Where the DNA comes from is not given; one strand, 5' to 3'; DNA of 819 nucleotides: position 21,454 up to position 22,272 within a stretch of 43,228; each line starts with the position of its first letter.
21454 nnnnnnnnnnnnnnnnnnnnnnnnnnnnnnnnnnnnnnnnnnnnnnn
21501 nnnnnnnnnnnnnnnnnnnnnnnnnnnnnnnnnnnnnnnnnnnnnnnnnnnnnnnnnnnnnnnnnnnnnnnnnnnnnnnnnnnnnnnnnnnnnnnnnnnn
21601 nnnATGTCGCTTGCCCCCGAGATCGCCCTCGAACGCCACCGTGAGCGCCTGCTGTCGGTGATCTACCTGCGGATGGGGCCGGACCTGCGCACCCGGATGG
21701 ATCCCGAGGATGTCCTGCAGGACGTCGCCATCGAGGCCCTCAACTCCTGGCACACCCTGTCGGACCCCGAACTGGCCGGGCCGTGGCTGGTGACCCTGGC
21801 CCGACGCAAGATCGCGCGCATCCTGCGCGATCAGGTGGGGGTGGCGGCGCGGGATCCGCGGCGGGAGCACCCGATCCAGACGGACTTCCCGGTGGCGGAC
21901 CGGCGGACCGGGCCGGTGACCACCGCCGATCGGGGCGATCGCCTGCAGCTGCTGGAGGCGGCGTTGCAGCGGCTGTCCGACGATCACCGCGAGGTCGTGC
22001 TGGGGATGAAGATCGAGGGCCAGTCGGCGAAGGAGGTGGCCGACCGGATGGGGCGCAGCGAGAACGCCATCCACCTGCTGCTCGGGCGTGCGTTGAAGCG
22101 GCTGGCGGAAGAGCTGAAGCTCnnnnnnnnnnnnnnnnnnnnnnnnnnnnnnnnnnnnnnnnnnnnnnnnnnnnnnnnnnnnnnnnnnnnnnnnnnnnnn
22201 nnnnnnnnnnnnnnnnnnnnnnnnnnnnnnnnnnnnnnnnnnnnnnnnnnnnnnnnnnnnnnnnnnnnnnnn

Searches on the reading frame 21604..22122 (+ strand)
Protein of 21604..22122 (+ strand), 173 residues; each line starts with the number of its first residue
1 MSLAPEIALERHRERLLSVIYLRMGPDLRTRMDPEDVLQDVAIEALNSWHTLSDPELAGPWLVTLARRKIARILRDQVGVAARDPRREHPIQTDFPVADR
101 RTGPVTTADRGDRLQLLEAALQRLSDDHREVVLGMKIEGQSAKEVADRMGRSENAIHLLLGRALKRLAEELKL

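Call 57: find_homologous_proteins(query=window:21604-22122:+, max_evalue=1e-20)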
Query window:21604-22122:+ (173 aa): 317 proteins with E <= 1e-20 among 765 candidates; the best 120 are listed.
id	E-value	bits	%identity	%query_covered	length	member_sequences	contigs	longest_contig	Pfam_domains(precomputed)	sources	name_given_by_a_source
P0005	4.6e-104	363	100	100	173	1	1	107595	PF04545.23,PF04542.21,PF08281.19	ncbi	-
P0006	1.1e-85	304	83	100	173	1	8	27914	PF04545.23,PF04542.21,PF08281.19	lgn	-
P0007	4.4e-84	298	81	100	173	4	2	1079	PF04545.23,PF04542.21,PF08281.19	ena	-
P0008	8.5e-84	297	83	99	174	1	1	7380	PF07638.18,PF04545.23,PF04542.21,PF08281.19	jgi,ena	-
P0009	4.4e-83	295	81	100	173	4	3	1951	PF04545.23,PF04542.21,PF08281.19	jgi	jgi:RNA polymerase sigma-70 factor (ECF subfamily)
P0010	1.9e-82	293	80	100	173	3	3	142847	PF04545.23,PF04542.21,PF08281.19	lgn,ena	-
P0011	2.0e-82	293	81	99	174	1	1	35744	PF04545.23,PF04542.21,PF08281.19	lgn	-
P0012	2.6e-82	293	81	100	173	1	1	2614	PF04545.23,PF04542.21,PF08281.19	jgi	jgi:RNA polymerase sigma factor (sigma-70 family)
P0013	3.2e-82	292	79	100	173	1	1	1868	PF04545.23,PF04542.21,PF08281.19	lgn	-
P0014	3.6e-82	292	80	100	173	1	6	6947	PF07638.18,PF04545.23,PF04542.21,PF08281.19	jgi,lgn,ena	-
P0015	4.7e-82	292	79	100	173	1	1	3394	PF04545.23,PF04542.21,PF08281.19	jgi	jgi:RNA polymerase sigma-70 factor, ECF subfamily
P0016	4.8e-82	292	80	100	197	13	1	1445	PF04545.23,PF04542.21,PF08281.19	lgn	-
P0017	7.1e-82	291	80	100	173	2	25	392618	PF04545.23,PF04542.21,PF08281.19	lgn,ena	-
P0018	7.4e-82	291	79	100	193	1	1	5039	PF04545.23,PF04542.21,PF08281.19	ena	-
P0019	1.3e-81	290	82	100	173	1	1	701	PF04545.23,PF04542.21,PF08281.19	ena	-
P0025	4.4e-81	289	79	100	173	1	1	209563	PF13936.13,PF04545.23,PF04542.21,PF08281.19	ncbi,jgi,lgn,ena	jgi:RNA polymerase sigma-70 factor (ECF subfamily)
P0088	6.8e-79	282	80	100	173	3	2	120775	PF04545.23,PF04542.21,PF08281.19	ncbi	ncbi:MAG: RNA polymerase sigma factor [Planctomycetota bacterium]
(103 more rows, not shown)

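Call 58: find_encoding_contigs(protein=P0006, flank=8000, max_places=3)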
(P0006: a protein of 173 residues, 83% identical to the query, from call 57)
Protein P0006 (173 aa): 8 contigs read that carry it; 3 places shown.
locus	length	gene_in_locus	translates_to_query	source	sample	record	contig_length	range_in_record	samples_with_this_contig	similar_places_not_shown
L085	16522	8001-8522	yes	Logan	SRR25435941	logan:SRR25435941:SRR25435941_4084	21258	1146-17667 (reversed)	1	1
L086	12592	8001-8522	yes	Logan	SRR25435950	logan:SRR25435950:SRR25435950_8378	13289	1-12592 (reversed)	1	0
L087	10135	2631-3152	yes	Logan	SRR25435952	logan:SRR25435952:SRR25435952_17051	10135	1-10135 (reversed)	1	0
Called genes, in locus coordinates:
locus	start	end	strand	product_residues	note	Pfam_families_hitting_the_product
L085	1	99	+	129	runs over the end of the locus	PF13279:4HBT_2, PF03061:4HBT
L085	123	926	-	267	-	PF00160:Pro_isomerase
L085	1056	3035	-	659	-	PF13428:TPR_14 (faint), PF00515:TPR_1 (faint), PF07719:TPR_2 (faint), PF13181:TPR_8 (faint), PF13374:TPR_10 (faint), PF13432:TPR_16 (weak), PF14559:TPR_19, PF13424:TPR_12 (weak), +2 more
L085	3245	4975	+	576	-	-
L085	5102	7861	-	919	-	PF00082:Peptidase_S8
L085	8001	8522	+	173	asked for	PF04542:Sigma70_r2, PF08281:Sigma70_r4_2, PF04545:Sigma70_r4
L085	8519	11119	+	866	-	PF00069:Pkinase, PF07714:PK_Tyr_Ser-Thr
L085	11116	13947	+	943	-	PF10670:DUF4198 (faint), PF20598:DUF6795 (faint), PF22904:NOMO1-like_2nd (faint), PF17210:SdrD_B (faint), PF13715:CarbopepD_reg_2 (faint), PF15976:CooC_C (faint), PF13620:CarboxypepD_reg, PF13620:CarboxypepD_reg, +2 more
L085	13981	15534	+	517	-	PF02366:PMT (weak), PF13231:PMT_2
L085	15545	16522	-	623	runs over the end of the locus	-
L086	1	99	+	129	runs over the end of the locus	PF13279:4HBT_2, PF03061:4HBT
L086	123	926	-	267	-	PF00160:Pro_isomerase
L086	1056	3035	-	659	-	PF13428:TPR_14 (faint), PF00515:TPR_1 (faint), PF07719:TPR_2 (faint), PF13181:TPR_8 (faint), PF13374:TPR_10 (faint), PF13432:TPR_16 (weak), PF14559:TPR_19, PF13424:TPR_12 (weak), +2 more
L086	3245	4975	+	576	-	-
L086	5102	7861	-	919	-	PF00082:Peptidase_S8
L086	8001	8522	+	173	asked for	PF04542:Sigma70_r2, PF08281:Sigma70_r4_2, PF04545:Sigma70_r4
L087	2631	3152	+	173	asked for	PF04542:Sigma70_r2, PF08281:Sigma70_r4_2, PF04545:Sigma70_r4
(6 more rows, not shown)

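Call 59: find_encoding_contigs(protein=P0010, flank=8000, max_places=2)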
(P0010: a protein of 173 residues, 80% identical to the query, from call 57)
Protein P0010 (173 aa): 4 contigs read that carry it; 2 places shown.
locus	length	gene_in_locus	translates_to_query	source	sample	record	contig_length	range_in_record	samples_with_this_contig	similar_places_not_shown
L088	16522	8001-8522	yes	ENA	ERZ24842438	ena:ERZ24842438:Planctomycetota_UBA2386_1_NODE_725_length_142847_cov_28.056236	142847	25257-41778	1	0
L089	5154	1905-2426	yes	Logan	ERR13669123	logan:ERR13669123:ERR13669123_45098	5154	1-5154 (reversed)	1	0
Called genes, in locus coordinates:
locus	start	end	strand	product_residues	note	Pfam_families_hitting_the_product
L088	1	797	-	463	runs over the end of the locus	-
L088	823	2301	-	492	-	PF21563:Mcp40H-20_sensor (weak), PF00672:HAMP, PF00015:MCPsignal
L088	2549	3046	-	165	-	PF02870:Methyltransf_1N (weak), PF01035:DNA_binding_1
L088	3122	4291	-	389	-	-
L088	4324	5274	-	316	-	PF13646:HEAT_2 (weak)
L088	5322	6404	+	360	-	PF02812:ELFV_dehydrog_N, PF00208:ELFV_dehydrog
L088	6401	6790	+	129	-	PF13279:4HBT_2, PF03061:4HBT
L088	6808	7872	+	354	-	-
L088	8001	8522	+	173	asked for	PF04542:Sigma70_r2, PF08281:Sigma70_r4_2, PF04545:Sigma70_r4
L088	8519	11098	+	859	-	PF00069:Pkinase, PF07714:PK_Tyr_Ser-Thr, PF03109:ABC1 (weak)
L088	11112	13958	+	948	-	PF10670:DUF4198 (faint), PF22904:NOMO1-like_2nd (faint), PF13715:CarbopepD_reg_2 (faint), PF02369:Big_1 (faint), PF09430:EMC7_beta-sandw (faint), PF13620:CarboxypepD_reg, PF13620:CarboxypepD_reg, PF13620:CarboxypepD_reg, +2 more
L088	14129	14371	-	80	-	PF02080:TrkA_C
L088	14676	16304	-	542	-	-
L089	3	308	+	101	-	?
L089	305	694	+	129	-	PF13279:4HBT_2, PF03061:4HBT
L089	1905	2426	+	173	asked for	PF04542:Sigma70_r2, PF08281:Sigma70_r4_2, PF04545:Sigma70_r4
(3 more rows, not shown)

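Call 60: find_encoding_contigs(protein=P0011, flank=8000, max_places=2)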
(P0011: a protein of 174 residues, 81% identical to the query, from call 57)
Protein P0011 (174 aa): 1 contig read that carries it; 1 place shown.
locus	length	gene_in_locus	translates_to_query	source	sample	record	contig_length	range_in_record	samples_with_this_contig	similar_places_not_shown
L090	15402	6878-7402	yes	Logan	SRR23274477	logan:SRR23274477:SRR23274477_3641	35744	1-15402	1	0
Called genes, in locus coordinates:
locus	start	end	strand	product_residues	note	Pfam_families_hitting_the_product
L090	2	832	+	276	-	?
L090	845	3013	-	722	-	PF24681:Kelch_KLHDC2_KLHL20_DRC7, PF13418:Beta-prop_TYW4 (faint), PF13854:Kelch_HCF (faint), PF24681:Kelch_KLHDC2_KLHL20_DRC7, PF13415:Beta-prop_FBX42 (weak), PF24981:Beta-prop_ATRN-LZTR1 (weak)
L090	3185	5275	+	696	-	PF12146:Hydrolase_4 (faint), PF08530:PepX_C (weak)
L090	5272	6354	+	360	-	PF02812:ELFV_dehydrog_N, PF00208:ELFV_dehydrog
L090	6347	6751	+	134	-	PF13279:4HBT_2, PF03061:4HBT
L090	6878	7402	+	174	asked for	PF04542:Sigma70_r2, PF08281:Sigma70_r4_2, PF04545:Sigma70_r4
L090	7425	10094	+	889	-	PF00069:Pkinase, PF07714:PK_Tyr_Ser-Thr, PF03109:ABC1 (weak)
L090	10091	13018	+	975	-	PF10670:DUF4198 (faint), PF20598:DUF6795 (faint), PF13715:CarbopepD_reg_2 (faint), PF15976:CooC_C (faint), PF17210:SdrD_B (faint), PF22904:NOMO1-like_2nd (faint), PF13620:CarboxypepD_reg (weak), PF13620:CarboxypepD_reg, +1 more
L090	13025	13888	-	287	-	PF04228:Zn_peptidase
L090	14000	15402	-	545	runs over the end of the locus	PF24923:ATP-grasp_IQCH, PF18105:PGM1_C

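Call 72: find_encoding_contigs(protein=P0017, flank=6000, max_places=1)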
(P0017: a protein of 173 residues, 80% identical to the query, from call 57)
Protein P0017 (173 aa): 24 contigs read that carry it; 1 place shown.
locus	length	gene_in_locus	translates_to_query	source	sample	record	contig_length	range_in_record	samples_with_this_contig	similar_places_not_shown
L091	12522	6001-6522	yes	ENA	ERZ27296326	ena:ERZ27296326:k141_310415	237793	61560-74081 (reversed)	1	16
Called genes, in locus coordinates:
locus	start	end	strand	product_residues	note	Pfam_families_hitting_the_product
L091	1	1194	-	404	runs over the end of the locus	PF00155:Aminotran_1_2, PF00266:Aminotran_5, PF01053:Cys_Met_Meta_PP (weak)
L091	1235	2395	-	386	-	-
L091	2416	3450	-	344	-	PF13646:HEAT_2 (faint)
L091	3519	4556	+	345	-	PF02812:ELFV_dehydrog_N, PF00208:ELFV_dehydrog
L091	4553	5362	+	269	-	-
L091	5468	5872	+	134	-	PF13279:4HBT_2, PF03061:4HBT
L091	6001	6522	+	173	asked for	PF04542:Sigma70_r2, PF08281:Sigma70_r4_2, PF04545:Sigma70_r4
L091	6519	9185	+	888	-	PF00069:Pkinase, PF07714:PK_Tyr_Ser-Thr, PF03109:ABC1 (weak)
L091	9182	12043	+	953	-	PF10670:DUF4198 (faint), PF02369:Big_1 (faint), PF13715:CarbopepD_reg_2 (faint), PF15976:CooC_C (faint), PF20598:DUF6795 (faint), PF17210:SdrD_B (faint), PF13620:CarboxypepD_reg, PF13620:CarboxypepD_reg, +3 more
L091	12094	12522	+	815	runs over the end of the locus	PF06537:DHOR (faint), PF00034:Cytochrom_C (faint), PF13442:Cytochrome_CBB3 (faint), PF07691:PA14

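Call 73: find_encoding_contigs(protein=P0025, flank=6000, max_places=1)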
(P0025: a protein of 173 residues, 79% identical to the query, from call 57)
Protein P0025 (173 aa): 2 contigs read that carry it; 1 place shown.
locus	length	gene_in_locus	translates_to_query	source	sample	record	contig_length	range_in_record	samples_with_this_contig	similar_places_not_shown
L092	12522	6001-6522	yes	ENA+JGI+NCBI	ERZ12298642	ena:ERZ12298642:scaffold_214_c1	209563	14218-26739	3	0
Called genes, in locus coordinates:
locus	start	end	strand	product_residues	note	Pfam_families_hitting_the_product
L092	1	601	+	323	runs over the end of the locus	PF00149:Metallophos, PF12850:Metallophos_2 (faint)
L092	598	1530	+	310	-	PF00291:PALP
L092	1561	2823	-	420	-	-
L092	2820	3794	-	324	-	PF13646:HEAT_2 (weak)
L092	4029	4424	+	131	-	PF13279:4HBT_2, PF03061:4HBT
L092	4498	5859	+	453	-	-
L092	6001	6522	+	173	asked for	PF04542:Sigma70_r2, PF08281:Sigma70_r4_2, PF04545:Sigma70_r4, PF13936:HTH_38 (faint)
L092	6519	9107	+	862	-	PF00069:Pkinase, PF07714:PK_Tyr_Ser-Thr, PF03109:ABC1 (faint)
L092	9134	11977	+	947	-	PF02369:Big_1 (faint), PF15976:CooC_C (faint), PF25020:TTR_TEN1-4 (faint), PF13715:CarbopepD_reg_2 (faint), PF20598:DUF6795 (faint), PF22904:NOMO1-like_2nd (faint), PF17210:SdrD_B (faint), PF13620:CarboxypepD_reg, +1 more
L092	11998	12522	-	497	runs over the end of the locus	PF13487:HD_5, PF01966:HD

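Call 74: find_encoding_contigs(protein=P0088, flank=6000, max_places=1)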
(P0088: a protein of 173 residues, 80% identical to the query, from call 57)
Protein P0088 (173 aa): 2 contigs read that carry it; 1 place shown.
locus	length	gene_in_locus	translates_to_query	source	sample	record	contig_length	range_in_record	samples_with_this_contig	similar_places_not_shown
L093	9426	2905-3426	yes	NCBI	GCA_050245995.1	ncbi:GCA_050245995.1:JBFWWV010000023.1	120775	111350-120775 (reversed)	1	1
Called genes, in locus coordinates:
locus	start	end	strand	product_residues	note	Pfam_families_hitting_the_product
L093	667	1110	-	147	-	-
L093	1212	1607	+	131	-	PF13279:4HBT_2, PF03061:4HBT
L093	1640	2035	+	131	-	PF01042:Ribonuc_L-PSP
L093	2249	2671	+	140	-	-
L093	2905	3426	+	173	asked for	PF04542:Sigma70_r2, PF08281:Sigma70_r4_2, PF04545:Sigma70_r4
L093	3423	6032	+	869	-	PF00069:Pkinase, PF07714:PK_Tyr_Ser-Thr, PF03109:ABC1 (weak)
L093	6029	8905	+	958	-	PF10670:DUF4198 (faint), PF11974:bMG3 (faint), PF13620:CarboxypepD_reg, PF22904:NOMO1-like_2nd (weak), PF13620:CarboxypepD_reg, PF13620:CarboxypepD_reg, PF13715:CarbopepD_reg_2 (weak), PF13620:CarboxypepD_reg, +8 more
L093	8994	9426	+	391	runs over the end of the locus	-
